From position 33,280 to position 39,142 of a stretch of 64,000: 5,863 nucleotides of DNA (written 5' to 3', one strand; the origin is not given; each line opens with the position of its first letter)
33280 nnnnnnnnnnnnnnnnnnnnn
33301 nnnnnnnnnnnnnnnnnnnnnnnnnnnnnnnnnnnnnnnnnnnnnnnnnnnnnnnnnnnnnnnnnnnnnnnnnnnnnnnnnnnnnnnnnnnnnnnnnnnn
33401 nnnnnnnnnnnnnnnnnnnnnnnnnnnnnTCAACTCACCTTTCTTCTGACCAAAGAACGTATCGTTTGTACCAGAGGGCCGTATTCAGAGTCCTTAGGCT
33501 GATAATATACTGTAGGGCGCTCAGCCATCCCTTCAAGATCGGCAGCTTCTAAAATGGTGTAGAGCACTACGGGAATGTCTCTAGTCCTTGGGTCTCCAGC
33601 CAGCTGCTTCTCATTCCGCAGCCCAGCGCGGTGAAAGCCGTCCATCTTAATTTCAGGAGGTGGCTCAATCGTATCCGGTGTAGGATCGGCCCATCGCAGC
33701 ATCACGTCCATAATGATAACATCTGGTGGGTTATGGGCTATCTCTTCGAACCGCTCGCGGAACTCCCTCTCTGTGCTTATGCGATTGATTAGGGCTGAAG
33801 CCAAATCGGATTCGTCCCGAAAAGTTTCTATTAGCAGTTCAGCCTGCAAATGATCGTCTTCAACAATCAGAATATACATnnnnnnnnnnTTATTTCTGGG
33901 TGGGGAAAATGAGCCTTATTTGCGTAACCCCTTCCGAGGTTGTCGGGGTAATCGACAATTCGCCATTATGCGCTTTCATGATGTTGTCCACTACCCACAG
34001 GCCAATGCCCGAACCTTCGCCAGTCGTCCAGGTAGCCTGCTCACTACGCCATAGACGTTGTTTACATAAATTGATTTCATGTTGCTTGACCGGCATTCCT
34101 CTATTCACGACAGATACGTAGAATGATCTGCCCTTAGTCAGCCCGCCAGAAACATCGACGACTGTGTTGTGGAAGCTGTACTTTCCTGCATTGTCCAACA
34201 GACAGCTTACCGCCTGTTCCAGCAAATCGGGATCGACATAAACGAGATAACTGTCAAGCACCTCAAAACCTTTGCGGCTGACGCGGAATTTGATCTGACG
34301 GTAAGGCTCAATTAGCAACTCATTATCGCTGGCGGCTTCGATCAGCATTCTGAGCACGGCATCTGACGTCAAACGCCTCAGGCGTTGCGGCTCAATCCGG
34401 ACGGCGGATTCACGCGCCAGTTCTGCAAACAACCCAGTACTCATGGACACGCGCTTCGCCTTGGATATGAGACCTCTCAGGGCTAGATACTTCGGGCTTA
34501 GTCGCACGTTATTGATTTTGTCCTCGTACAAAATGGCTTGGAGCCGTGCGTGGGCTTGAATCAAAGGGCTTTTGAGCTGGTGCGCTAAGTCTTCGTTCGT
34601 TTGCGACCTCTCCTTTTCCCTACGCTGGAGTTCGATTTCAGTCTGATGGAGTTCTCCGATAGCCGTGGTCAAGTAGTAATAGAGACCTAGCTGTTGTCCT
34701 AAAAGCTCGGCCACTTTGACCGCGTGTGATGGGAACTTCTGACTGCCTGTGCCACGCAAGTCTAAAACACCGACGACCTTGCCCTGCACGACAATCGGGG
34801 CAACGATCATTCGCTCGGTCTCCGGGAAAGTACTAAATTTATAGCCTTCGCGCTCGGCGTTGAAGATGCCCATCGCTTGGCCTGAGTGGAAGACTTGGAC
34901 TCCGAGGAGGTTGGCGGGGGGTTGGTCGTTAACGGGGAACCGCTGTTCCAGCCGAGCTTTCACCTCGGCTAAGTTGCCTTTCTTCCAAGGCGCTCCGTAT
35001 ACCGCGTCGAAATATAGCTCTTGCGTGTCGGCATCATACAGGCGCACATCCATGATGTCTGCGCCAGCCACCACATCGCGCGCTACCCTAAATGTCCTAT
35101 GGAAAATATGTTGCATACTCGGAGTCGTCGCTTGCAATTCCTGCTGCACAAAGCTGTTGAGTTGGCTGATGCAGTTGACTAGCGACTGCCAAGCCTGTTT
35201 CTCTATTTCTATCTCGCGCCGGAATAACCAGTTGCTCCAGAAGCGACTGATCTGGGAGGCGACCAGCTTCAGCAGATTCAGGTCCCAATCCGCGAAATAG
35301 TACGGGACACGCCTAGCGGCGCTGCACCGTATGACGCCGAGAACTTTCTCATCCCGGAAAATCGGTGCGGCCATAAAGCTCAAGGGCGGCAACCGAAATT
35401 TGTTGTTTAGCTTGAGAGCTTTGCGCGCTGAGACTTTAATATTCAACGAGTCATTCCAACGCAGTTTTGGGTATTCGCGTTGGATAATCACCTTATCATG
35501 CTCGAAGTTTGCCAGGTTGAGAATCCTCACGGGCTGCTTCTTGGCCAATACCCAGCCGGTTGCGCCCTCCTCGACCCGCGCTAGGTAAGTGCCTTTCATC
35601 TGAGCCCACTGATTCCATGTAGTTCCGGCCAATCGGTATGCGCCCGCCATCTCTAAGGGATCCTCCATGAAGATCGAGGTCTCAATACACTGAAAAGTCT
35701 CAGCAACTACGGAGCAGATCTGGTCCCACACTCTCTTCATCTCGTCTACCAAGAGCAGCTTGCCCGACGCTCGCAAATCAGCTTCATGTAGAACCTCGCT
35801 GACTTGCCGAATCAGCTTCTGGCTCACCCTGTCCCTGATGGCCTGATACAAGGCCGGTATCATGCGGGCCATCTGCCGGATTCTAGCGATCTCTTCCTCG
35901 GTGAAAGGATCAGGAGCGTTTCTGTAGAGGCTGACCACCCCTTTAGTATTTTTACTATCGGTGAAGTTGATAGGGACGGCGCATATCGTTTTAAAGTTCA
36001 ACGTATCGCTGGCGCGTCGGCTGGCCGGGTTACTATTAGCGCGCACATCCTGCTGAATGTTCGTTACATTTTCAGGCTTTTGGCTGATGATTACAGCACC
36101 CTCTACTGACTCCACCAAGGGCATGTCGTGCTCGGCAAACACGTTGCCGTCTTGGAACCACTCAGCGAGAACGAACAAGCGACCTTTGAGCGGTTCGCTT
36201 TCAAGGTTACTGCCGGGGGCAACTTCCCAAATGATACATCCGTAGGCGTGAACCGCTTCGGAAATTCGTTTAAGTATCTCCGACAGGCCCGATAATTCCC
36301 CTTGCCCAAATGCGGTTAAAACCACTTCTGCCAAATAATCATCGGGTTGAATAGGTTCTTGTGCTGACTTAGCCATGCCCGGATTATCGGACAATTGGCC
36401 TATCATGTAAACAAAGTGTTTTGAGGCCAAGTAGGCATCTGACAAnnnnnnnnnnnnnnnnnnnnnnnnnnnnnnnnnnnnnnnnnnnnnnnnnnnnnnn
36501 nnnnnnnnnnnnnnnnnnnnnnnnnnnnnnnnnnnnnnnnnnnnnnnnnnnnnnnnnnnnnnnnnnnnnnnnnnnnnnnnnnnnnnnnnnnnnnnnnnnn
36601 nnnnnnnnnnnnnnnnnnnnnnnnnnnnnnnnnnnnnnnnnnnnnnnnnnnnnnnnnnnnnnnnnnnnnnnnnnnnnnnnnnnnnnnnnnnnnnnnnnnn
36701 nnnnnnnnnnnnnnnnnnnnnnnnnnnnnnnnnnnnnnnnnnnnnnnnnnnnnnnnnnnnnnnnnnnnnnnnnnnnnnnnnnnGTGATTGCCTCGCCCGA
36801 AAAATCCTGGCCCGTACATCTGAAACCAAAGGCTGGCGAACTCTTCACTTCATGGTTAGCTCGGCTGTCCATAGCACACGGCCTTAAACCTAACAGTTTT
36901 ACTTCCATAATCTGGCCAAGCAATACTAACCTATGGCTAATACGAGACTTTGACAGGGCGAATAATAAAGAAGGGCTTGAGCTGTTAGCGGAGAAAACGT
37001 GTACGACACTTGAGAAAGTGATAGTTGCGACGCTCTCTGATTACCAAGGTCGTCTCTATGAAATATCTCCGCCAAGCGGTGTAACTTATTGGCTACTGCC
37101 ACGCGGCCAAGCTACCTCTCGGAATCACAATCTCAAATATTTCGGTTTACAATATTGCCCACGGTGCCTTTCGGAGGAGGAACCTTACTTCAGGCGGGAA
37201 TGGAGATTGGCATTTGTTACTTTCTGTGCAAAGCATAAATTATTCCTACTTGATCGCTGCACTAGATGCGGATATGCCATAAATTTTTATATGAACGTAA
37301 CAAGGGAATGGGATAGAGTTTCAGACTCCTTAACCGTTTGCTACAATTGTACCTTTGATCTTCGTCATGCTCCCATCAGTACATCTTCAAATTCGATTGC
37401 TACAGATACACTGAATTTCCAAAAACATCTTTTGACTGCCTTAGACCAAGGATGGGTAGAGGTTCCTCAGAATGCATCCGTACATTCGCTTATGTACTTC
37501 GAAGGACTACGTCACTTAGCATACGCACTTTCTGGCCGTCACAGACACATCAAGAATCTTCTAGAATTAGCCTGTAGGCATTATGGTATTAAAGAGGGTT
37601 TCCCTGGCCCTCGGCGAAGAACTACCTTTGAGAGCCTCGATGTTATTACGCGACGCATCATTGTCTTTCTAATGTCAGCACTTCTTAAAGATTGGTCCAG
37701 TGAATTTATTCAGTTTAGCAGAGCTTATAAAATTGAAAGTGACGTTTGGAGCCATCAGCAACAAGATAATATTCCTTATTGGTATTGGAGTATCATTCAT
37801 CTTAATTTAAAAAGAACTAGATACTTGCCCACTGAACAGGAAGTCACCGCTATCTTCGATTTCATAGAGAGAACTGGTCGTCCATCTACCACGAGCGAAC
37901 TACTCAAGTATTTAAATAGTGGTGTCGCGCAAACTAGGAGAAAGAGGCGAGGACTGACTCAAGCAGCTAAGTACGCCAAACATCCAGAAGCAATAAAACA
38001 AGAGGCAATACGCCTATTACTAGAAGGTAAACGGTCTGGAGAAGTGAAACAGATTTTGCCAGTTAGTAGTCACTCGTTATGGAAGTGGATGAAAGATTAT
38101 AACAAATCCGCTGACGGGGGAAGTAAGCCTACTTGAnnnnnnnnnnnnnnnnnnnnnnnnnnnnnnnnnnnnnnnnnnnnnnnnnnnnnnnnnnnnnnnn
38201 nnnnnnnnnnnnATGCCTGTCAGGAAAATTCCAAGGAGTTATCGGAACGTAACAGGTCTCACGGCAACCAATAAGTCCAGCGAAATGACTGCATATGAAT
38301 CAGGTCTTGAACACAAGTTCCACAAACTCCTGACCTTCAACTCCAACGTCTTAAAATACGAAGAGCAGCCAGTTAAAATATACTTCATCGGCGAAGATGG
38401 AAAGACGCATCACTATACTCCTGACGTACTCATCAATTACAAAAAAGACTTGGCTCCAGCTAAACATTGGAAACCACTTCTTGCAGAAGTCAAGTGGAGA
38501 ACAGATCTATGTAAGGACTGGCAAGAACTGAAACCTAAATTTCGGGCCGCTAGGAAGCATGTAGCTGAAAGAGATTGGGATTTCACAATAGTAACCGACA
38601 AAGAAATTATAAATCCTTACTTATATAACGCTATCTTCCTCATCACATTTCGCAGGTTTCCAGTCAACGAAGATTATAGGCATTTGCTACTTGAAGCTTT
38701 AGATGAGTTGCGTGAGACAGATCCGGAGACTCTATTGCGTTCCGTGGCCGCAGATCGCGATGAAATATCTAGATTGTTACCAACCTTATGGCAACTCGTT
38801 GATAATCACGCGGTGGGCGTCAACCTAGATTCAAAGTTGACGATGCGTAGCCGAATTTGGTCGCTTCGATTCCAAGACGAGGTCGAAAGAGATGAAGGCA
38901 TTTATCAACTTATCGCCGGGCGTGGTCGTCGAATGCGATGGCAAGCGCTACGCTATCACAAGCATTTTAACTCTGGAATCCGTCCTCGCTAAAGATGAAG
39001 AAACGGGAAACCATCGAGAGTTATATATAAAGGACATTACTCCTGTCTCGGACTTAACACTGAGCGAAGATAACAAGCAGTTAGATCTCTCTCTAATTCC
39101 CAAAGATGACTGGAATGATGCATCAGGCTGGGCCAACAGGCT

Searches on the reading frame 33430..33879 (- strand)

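Call 16: search_protein_families(library=pfam, proteins=[window:33430-33879:-], max_evalue=0.01)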
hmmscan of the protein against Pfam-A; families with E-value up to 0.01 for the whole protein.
window:33430-33879:- (149 aa): 1 family
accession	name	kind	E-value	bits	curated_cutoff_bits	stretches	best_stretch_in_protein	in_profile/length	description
PF00072.30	Response_reg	-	0.00021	21.9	30.2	1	3-61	1-52/111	Response regulator receiver domain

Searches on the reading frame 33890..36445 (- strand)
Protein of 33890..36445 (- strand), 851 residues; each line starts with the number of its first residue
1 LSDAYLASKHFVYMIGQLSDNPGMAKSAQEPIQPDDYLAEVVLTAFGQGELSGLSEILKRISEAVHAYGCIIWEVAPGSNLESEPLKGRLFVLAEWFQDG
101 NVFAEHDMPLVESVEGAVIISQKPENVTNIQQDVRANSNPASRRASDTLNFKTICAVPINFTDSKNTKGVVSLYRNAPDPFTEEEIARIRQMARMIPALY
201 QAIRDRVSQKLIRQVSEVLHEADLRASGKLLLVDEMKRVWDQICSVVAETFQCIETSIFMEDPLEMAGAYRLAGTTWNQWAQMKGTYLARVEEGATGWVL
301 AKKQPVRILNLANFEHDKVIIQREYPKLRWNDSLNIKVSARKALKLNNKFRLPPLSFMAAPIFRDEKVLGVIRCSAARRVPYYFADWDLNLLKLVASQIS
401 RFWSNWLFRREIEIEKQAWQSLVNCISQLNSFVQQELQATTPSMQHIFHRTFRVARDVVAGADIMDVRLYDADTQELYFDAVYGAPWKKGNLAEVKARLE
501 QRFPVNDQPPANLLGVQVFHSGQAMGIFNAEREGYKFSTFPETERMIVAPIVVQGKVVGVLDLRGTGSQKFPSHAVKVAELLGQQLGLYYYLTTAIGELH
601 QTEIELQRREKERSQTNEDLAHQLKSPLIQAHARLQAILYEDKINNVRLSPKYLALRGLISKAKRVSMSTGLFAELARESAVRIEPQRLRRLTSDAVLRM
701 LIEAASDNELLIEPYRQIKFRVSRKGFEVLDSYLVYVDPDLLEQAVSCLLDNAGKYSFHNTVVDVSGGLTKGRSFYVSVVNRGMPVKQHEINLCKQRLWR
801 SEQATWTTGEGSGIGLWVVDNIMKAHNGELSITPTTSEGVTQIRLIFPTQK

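Call 16: search_protein_families(library=pfam, proteins=[window:33890-36445:-], max_evalue=0.01)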
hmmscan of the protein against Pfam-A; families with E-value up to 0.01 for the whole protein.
window:33890-36445:- (851 aa): 4 families
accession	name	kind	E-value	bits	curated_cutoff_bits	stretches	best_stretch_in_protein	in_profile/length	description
PF01590.32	GAF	-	1.8e-27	96.9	22.4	3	238-400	4-130/133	GAF domain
PF13185.12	GAF_2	-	3.3e-23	82.8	28.6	3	443-587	3-132/136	GAF domain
PF02518.31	HATPase_c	-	6.5e-12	46.3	26.4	1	738-850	2-110/111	Histidine kinase-, DNA gyrase B-, and HSP90-like ATPase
PF13492.12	GAF_3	-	5e-11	43.6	27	0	532-587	70-124/129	GAF domain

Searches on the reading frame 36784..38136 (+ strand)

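Call 16: search_protein_families(library=pfam, proteins=[window:36784-38136:+], max_evalue=0.01)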
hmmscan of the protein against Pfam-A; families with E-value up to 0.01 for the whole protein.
window:36784-38136:+ (450 aa): 1 family
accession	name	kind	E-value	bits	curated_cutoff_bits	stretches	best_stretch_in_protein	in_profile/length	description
PF06527.16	TniQ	-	4.2e-24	86.2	27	1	10-155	1-142/142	TniQ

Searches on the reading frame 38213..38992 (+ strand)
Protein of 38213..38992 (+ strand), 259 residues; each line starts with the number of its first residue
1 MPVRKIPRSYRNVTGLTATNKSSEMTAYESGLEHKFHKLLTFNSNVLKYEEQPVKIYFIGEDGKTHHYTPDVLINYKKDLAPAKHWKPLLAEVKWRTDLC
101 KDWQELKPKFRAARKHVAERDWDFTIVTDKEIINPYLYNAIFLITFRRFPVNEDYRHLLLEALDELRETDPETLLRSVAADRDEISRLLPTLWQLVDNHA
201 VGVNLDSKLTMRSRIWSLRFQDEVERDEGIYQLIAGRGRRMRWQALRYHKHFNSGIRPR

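Call 16: search_protein_families(library=pfam, proteins=[window:38213-38992:+], max_evalue=0.01)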
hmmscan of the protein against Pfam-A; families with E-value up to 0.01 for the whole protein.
window:38213-38992:+ (259 aa): 3 families
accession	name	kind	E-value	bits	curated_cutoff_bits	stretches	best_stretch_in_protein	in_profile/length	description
PF08722.17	Tn7_TnsA-like_N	-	1.1e-17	64.7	26.5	1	43-129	1-85/85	TnsA-like endonuclease N terminal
PF05367.17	Phage_endo_I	-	2.2e-05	24.6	29.1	1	20-74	7-58/149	Phage endonuclease I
PF08721.17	Tn7_Tnp_TnsA_C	-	0.00089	20.1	23.4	1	131-205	1-83/83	TnsA endonuclease C terminal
